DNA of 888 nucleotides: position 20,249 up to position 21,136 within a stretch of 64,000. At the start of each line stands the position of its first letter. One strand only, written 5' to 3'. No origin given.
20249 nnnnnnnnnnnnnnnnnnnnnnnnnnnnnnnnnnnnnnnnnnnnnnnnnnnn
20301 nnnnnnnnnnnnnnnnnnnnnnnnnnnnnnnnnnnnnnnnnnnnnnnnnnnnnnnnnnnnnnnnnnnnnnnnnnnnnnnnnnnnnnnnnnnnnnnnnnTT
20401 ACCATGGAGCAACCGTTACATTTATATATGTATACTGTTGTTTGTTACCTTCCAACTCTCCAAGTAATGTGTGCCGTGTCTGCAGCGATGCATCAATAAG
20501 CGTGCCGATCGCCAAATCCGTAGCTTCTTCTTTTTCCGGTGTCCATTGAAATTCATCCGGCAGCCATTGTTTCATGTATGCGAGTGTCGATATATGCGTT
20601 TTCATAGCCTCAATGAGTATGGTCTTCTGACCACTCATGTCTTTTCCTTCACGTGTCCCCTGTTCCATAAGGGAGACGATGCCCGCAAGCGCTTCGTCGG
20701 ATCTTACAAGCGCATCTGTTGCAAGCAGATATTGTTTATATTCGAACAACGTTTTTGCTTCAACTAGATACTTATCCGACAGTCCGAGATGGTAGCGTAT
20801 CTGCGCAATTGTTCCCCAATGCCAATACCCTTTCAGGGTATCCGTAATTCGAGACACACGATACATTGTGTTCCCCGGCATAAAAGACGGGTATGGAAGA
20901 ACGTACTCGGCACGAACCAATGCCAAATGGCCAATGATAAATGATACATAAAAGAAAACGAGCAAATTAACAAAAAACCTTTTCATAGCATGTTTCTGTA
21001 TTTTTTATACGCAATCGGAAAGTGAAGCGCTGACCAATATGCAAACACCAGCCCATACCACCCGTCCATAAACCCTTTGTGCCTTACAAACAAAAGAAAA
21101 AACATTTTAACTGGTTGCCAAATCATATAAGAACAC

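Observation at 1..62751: About 62 kb single-strand glycan-assembly supercluster: more than 35 glycosyltransferases with almost no intergenic DNA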

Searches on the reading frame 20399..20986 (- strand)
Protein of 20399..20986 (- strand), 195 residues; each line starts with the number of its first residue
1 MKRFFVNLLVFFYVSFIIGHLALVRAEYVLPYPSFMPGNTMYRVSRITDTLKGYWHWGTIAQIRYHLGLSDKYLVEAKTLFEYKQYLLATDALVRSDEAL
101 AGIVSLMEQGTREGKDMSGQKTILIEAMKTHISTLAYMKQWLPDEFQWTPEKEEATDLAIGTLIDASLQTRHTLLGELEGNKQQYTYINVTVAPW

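Call 8: search_protein_families(library=pfam, proteins=[window:20399-20986:-], max_evalue=0.001)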
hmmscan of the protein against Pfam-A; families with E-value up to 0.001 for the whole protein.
window:20399-20986:- (195 aa): 0 families

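Call 17: search_protein_families(library=pfam, proteins=[window:20399-20986:-], max_evalue=10)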
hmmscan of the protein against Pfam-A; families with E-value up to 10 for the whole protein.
window:20399-20986:- (195 aa): 1 family
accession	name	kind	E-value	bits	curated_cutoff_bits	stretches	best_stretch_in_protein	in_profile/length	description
PF18915.5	DUF5667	-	0.0024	18.7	27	1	36-145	3-99/99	Domain of unknown function (DUF5667)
